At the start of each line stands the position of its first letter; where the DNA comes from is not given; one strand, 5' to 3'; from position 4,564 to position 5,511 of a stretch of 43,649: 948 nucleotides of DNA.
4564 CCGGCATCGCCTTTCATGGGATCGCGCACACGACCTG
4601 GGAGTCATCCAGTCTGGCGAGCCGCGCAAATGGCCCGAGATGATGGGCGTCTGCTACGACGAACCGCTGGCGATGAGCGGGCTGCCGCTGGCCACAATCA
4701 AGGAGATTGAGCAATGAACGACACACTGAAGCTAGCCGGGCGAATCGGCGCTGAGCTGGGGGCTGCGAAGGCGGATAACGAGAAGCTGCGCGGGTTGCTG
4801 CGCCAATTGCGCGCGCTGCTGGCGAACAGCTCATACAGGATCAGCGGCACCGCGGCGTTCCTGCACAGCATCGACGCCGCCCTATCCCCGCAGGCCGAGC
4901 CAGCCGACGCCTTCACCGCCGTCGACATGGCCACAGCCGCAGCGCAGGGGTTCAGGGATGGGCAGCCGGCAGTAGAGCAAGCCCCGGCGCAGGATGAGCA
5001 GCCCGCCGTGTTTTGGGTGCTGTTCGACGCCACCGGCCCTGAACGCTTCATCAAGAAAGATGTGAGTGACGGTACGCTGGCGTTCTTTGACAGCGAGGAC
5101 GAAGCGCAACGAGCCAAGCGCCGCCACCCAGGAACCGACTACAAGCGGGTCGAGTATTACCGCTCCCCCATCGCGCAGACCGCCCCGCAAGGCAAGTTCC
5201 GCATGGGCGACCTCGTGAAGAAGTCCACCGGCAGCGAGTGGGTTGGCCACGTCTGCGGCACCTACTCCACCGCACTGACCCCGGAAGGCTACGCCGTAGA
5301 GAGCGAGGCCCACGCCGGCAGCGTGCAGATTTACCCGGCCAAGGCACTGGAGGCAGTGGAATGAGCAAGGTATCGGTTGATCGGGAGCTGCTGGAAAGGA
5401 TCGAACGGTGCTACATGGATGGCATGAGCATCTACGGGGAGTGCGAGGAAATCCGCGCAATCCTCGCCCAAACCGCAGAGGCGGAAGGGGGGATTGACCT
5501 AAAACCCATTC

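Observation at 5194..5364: DfrB (plasmid R67 type II dihydrofolate reductase)-like domain fused to a phage early protein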

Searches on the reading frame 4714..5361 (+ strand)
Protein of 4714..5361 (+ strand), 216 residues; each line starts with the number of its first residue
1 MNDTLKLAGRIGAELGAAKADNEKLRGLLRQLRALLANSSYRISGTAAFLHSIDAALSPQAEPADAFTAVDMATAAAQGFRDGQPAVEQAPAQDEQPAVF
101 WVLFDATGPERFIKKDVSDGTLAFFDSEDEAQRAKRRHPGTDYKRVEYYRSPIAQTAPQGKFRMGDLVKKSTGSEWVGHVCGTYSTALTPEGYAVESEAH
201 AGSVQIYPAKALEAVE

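Call 4: search_protein_families(library=pfam, proteins=[window:4714-5361:+], max_evalue=1)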
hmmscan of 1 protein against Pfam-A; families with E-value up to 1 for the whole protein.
window:4714-5361:+ (216 aa): 1 family
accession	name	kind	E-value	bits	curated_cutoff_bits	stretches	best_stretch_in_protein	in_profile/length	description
PF06442.17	DHFR_2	-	5.7e-22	77.8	25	1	161-215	23-77/78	R67 dihydrofolate reductase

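Call 5: search_protein_families(library=ncbifam, proteins=[window:4714-5361:+], max_evalue=1)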
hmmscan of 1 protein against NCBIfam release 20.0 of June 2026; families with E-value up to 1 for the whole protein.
window:4714-5361:+ (216 aa): 1 family
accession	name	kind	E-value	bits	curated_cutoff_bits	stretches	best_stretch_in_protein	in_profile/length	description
NF000331.2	trim_DfrB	exception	9.5e-26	89.5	137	1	158-215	20-77/78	trimethoprim-resistant dihydrofolate reductase DfrB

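Call 6: search_solved_structures(query=window:4714-5361:+, max_evalue=1, show_alignments=3)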
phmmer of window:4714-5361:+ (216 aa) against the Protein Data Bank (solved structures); distinct sequences matched with E-value up to 1: 5.
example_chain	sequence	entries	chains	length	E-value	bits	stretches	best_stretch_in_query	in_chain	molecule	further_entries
1vie_A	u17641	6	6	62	9e-18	68.2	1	160-215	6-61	DIHYDROFOLATE REDUCTASE | Dihydrofolate reductase type 2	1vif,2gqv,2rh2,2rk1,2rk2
3sfm_A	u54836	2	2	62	9.1e-18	68.1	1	160-215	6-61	Dihydrofolate reductase type 2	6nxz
6ny0_A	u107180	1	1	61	9.2e-18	68.1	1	160-215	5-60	Dihydrofolate reductase type 2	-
2p4t_A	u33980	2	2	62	4.5e-17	65.9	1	160-215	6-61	Dihydrofolate reductase type 2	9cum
5yzv_A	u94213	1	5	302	0.0039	20.4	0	117-209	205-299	Probable serine/threonine-protein kinase PkwA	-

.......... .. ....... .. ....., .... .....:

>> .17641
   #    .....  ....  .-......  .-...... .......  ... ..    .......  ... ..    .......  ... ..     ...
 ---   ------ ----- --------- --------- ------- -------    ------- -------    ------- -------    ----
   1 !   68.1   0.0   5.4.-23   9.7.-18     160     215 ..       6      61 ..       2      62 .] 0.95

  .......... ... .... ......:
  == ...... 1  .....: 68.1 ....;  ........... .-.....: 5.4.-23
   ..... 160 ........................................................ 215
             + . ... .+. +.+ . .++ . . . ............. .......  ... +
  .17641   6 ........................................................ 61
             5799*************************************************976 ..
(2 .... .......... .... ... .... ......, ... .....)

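Call 14: find_homologous_proteins(query=window:4714-5361:+, max_evalue=0.001)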
Query window:4714-5361:+ (216 aa): 605 proteins with E <= 0.001 among 1412 candidates; the best 120 are listed.
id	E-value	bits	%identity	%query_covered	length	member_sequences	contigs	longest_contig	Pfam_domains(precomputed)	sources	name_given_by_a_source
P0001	4.1e-137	473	100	100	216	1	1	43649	PF06442.18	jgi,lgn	-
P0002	1.5e-117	409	88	100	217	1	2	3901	PF06442.18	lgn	-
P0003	3.0e-95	336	68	100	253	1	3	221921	PF06442.18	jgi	jgi:hypothetical protein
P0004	4.6e-95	335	65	100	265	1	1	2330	PF06442.18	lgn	-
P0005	5.1e-94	332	75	98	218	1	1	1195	PF06442.18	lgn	-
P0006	9.7e-93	328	74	99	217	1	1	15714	PF06442.18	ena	-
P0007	2.6e-92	326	68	98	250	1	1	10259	PF06442.18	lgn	-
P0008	1.8e-91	324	76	74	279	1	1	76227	PF06442.18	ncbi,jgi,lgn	-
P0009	1.9e-91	323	69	100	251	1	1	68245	PF06442.18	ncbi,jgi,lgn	-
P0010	2.0e-91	323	71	98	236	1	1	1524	PF06442.18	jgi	jgi:hypothetical protein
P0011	6.1e-90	319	75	97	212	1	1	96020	PF06442.18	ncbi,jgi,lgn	-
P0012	1.7e-89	317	90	75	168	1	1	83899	PF06442.18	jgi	-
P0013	1.9e-88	314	90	76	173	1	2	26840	PF06442.18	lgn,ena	-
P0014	3.7e-88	313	95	69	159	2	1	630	PF06442.18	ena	-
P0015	9.7e-82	292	69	100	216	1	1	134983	PF06442.18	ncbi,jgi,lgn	-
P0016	2.8e-81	290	82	77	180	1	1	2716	PF06442.18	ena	-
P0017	2.7e-80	287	66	98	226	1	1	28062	PF06442.18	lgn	-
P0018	1.8e-69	252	76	52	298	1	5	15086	PF06442.18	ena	-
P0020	1.9e-63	232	69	79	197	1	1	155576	-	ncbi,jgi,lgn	-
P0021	1.8e-62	229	52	100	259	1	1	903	PF06442.18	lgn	-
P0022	1.9e-62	229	87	31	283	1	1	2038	PF06442.18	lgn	-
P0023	2.0e-62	229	51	98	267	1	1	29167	PF06442.18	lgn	-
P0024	5.5e-62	227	54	100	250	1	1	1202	PF06442.18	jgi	jgi:hypothetical protein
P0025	8.0e-62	227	59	100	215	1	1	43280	PF06442.18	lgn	-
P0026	6.5e-61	224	84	32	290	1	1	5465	PF06442.18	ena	-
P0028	2.6e-60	222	57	98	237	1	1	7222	PF06442.18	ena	-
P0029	1.8e-58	216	51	98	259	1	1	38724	PF06442.18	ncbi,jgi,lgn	-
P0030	2.1e-58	216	53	100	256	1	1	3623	PF06442.18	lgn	-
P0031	3.1e-58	215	58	100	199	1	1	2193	PF06442.18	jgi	-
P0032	4.3e-58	215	48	100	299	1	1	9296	PF06442.18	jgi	-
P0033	4.9e-58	214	53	100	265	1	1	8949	PF06442.18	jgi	jgi:hypothetical protein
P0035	1.8e-57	213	56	57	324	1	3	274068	PF06442.18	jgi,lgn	jgi:hypothetical protein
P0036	2.1e-57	212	51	100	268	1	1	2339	PF06442.18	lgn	-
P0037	3.6e-57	212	89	31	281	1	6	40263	PF06442.18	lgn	-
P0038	4.1e-57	211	67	45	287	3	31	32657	PF06442.18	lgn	-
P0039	7.8e-57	210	57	100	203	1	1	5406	PF06442.18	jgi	-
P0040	9.7e-57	210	51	100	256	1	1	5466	PF06442.18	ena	-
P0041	1.1e-56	210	46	100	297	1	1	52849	PF06442.18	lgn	-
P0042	1.5e-56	210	48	100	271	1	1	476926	PF06442.18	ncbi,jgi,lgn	-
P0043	2.5e-56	209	51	100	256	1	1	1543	PF06442.18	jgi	-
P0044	2.6e-56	209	47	85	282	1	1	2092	PF06442.18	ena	-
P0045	2.6e-56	209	53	100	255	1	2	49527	PF06442.18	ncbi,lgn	-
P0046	4.9e-56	208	58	88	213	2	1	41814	PF06442.18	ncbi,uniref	ncbi:hypothetical protein [Stutzerimonas kunmingensis]|uniref:hypothetical protein n=1 Tax=Stutzerim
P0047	1.0e-55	207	83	31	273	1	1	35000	PF06442.18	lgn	-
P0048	1.2e-55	207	82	30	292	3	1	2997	PF06442.18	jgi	jgi:hypothetical protein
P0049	1.5e-55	206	94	31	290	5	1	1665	PF06442.18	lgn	-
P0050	2.9e-55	205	51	100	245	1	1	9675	PF06442.18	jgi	-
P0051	5.3e-55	204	88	30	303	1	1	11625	PF06442.18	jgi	-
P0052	5.6e-55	204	56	100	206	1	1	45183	PF06442.18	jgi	-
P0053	9.5e-55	204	48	100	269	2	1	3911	PF06442.18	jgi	-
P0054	1.1e-54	203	47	100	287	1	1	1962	PF06442.18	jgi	-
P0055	1.7e-54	203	52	100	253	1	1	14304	PF06442.18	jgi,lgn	-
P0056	3.0e-54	202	40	100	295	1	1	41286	PF06442.18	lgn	-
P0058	3.7e-54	202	38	100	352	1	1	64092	PF06442.18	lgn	-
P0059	5.2e-54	201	95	31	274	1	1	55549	PF06442.18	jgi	-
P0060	1.2e-53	200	54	58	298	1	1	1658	PF06442.18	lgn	-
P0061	2.5e-53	199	47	100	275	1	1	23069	PF06442.18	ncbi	-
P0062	3.5e-53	199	84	35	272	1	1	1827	PF06442.18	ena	-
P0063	4.3e-53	198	62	44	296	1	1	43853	PF06442.18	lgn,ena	-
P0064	5.1e-53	198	51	100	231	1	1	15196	PF06442.18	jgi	-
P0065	5.1e-53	198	50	98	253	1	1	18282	PF06442.18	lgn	-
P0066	5.4e-53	198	54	100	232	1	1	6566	PF06442.18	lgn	-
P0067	5.5e-53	198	56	100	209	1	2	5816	PF06442.18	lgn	-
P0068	6.0e-53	198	77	35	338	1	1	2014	PF06442.18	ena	-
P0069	6.5e-53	198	72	45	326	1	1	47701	PF06442.18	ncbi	-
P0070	7.3e-53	198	46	100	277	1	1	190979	PF06442.18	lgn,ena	-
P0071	7.4e-53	198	56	98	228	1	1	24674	PF06442.18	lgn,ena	-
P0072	1.4e-52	197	79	32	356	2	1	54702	PF06442.18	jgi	-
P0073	1.6e-52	196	54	100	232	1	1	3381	PF06442.18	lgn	-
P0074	1.8e-52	196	56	100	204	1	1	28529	PF06442.18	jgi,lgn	-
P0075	2.3e-52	196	91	31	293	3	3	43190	PF06442.18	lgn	-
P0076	2.6e-52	196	83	31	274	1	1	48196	PF06442.18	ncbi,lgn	-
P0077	4.5e-52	195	48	98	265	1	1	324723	PF06442.18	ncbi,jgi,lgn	-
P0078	5.6e-52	195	55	98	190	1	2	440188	PF06442.18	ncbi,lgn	-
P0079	7.6e-52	194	50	69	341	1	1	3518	PF06442.18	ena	-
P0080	7.7e-52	194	51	99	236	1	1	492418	PF06442.18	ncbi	-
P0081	1.8e-51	193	91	30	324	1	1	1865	PF06442.18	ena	-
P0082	2.0e-51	193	89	31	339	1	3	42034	PF06442.18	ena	-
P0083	2.2e-51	193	55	100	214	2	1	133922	PF06442.18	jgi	-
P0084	2.8e-51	192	51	100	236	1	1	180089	PF06442.18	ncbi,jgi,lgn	-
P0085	5.7e-51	191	51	100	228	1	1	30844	PF06442.18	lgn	-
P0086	5.8e-51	191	81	32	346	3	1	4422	PF06442.18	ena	-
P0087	5.8e-51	191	43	100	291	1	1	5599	PF06442.18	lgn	-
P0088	5.9e-51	191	84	31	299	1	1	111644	PF06442.18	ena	-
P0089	6.9e-51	191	91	30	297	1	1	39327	PF06442.18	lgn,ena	-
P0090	7.4e-51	191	56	100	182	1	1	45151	PF06442.18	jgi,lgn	-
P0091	1.3e-50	190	46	100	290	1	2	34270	PF06442.18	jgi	jgi:hypothetical protein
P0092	2.0e-50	190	50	100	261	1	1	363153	PF06442.18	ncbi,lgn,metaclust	metaclust:status=active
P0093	2.6e-50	189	53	100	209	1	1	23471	PF06442.18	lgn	-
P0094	3.3e-50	189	48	93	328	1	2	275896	PF14354.14,PF06442.18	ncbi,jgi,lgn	-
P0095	3.6e-50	189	50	100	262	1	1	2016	PF06442.18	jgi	-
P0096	3.6e-50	189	55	100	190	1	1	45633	PF06442.18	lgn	-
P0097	4.4e-50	188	48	100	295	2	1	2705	PF06442.18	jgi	-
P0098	5.4e-50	188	62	46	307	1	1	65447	PF06442.18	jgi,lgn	-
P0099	6.6e-50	188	52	62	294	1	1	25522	PF06442.18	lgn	-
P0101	7.5e-50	188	47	100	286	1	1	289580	PF06442.18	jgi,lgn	-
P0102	1.3e-49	187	49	98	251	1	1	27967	PF06442.18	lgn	-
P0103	1.6e-49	187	51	95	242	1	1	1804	PF06442.18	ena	-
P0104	1.7e-49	187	82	26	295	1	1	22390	PF06442.18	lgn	-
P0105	1.9e-49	186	46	100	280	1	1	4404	PF06442.18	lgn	-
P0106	2.5e-49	186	60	55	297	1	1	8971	PF06442.18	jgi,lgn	-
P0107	3.7e-49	185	52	100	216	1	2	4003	PF06442.18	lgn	-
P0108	3.9e-49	185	52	98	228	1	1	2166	PF06442.18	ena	-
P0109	4.2e-49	185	47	100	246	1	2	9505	PF06442.18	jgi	jgi:hypothetical protein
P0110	4.3e-49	185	53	100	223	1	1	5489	PF06442.18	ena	-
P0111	6.4e-49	185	52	100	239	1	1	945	PF06442.18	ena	-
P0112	6.8e-49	185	49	100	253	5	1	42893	PF06442.18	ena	-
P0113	8.7e-49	184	54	98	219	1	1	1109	PF06442.18,PF26207.1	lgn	-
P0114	1.2e-48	184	86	31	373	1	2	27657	PF06442.18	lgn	-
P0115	1.3e-48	184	52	98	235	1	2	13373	PF06442.18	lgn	-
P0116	1.3e-48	184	80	31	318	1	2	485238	PF06442.18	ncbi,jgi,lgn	-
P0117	1.8e-48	183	43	100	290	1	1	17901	PF06442.18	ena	-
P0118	2.4e-48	183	38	98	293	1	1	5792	PF06442.18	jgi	-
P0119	2.6e-48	183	42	100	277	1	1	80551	PF06442.18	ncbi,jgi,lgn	-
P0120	3.8e-48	182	76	29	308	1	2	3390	PF06442.18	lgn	-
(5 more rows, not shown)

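Call 20: search_protein_families(library=phrogs, proteins=[window:4714-5361:+], max_evalue=0.001)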
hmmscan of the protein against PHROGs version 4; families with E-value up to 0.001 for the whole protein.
window:4714-5361:+ (216 aa): 1 family
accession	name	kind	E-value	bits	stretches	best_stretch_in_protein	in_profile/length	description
phrog_31682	-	unknown function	8.1e-17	62.2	1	160-214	6-69/84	-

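Call 36: find_encoding_contigs(protein=P0001, flank=3000, max_places=3)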
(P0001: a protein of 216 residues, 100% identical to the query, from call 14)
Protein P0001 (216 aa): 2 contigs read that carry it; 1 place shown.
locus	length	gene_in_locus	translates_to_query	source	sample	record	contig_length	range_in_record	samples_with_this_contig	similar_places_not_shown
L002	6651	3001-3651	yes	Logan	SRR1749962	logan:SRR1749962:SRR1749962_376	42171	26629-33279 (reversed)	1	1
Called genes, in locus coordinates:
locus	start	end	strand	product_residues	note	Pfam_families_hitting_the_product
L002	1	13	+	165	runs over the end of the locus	PF05565:Sipho_Gp157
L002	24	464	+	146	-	PF00436:SSB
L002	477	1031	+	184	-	-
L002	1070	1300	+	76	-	-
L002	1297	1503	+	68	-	-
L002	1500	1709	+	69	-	-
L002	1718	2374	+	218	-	PF13392:HNH_3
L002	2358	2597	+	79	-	-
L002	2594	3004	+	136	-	-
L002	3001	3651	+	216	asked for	PF06442:DHFR_2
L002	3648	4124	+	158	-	-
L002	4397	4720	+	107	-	-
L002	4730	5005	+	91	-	-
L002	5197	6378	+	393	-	PF12167:Arm-DNA-bind_2, PF00589:Phage_integrase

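Call 37: find_encoding_contigs(protein=P0015, flank=10000, max_places=2)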
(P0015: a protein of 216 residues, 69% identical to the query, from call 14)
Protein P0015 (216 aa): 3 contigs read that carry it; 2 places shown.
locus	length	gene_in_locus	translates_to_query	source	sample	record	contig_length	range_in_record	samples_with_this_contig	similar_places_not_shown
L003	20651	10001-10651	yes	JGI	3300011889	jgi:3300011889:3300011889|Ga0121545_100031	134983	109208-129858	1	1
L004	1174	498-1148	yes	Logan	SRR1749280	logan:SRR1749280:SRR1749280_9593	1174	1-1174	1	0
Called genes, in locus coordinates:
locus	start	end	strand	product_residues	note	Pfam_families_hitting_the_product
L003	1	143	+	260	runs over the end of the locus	PF13560:HTH_31 (weak), PF01381:HTH_3 (weak), PF00717:Peptidase_S24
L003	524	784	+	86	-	-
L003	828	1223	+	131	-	-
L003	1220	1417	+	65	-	-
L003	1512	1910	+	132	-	-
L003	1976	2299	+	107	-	-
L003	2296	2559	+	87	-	PF27050:Phage_P22_Y8K6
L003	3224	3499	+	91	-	-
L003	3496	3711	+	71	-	-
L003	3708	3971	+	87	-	-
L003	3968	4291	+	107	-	-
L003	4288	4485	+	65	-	-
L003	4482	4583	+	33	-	-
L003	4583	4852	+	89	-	-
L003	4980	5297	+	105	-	PF27050:Phage_P22_Y8K6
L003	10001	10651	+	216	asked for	PF06442:DHFR_2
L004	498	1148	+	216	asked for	PF06442:DHFR_2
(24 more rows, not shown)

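Call 38: find_encoding_contigs(protein=P0042, flank=10000, max_places=2)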
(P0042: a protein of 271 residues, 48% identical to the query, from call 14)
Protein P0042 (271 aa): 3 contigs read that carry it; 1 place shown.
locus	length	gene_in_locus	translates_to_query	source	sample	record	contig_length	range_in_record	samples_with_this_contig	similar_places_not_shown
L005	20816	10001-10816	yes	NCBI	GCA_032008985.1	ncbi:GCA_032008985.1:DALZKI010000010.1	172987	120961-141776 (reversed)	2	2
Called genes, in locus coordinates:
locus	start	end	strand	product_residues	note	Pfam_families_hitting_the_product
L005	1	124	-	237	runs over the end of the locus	-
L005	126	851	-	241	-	PF02498:Bro-N, PF03374:ANT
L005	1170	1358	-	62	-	-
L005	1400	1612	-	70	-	PF14549:P22_Cro (weak), PF15943:YdaS_toxin (weak)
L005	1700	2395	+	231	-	PF01381:HTH_3, PF13560:HTH_31, PF00717:Peptidase_S24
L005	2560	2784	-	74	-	-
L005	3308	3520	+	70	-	-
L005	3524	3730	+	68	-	-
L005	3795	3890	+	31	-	-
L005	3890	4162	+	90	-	-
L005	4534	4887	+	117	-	-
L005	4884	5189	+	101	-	-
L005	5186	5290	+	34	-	-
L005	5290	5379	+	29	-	-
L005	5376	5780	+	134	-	PF10765:Phage_P22_NinX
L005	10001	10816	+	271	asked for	PF06442:DHFR_2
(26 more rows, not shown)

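Call 39: find_related_loci(query=window:4714-5361:+, collection=genome_contigs, flank=6000)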
Query window:4714-5361:+ (216 aa) in genome_contigs; peptide patterns used: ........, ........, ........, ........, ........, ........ (x = any residue, [..] = any of these).
175 stretches matched a pattern; 67 encode a relative of the query (tblastn E <= 1e-3); 67 distinct loci.
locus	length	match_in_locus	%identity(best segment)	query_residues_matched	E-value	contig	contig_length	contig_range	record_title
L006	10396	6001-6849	47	5-216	3e-29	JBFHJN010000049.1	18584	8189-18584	MAG: Coriobacteriia bacterium isolate Mix_sand07.2021.05.G.64 k141_1811862_length_18584_cov_10.0000, whole genome shotgu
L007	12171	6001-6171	79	159-215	3e-24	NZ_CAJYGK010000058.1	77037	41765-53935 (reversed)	MAG: uncultured Aquabacterium sp. isolate SP39_3_metabat2_genome_mining.15, whole genome shotgun sequence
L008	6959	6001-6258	52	128-216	3e-21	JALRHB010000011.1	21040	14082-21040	MAG: Polynucleobacter sp. isolate MLJ.33 NODE_11_length_21040_cov_4.468874, whole genome shotgun sequence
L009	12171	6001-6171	65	159-215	2e-19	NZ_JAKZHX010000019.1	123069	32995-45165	Undibacterium sp. TS12 19, whole genome shotgun sequence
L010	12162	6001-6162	67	162-215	3e-19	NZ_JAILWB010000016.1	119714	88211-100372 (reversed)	MAG: Hydrogenophaga sp. isolate ECS22B1 ECS22B2_16, whole genome shotgun sequence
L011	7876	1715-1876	69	162-215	5e-19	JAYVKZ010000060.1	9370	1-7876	MAG: Betaproteobacteria bacterium isolate GL54_UP_concoct_14 GL54_UP_concoct_14_59, whole genome shotgun sequence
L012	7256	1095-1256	67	162-215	6e-19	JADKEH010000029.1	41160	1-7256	MAG: Candidatus Rhodoferax randersensis isolate Rand_18-Q3-R56-63_BAT3C.105_sub tig00017073-10-412030, whole genome shot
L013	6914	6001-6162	67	162-215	7e-19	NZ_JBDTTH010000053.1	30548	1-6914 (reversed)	MAG: Polaromonas sp. isolate cluster3_bin.291 NODE_4437_length_30548_cov_21.586692, whole genome shotgun sequence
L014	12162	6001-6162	69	162-215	1e-18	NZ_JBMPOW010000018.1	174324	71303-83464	Undibacterium sp. Ji49W NODE_18_length_174324_cov_43.513999_18, whole genome shotgun sequence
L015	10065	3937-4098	67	162-215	9e-19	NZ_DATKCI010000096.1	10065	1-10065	MAG: Piscinibacter sp. isolate SMAG_U14442 k141_63846, whole genome shotgun sequence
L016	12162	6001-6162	69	162-215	1e-18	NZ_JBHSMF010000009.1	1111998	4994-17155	Caenimonas terrae strain KACC 13365 platanus_K_default_9, whole genome shotgun sequence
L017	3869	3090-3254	65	162-216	1e-18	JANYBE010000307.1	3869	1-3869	MAG: Rhizobacter sp. isolate GL140_5_metabat_477_sub GL140_5_k141_899702, whole genome shotgun sequence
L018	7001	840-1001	67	162-215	1e-18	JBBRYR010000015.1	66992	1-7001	MAG: Burkholderiales bacterium isolate La5_metabat2.131 La5_metabat2.131_K_2791244_L_66992_cov_19.9477, whole genome sho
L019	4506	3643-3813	65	159-215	1e-18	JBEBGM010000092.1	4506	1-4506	MAG: Bryobacteraceae bacterium isolate ASF_22 NODE_18261_length_4506_cov_2.878602, whole genome shotgun sequence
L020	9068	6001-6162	67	162-215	2e-18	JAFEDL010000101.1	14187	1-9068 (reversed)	MAG: Proteobacteria bacterium isolate SZAS-79 PROT-TMP-5__101__length-14187, whole genome shotgun sequence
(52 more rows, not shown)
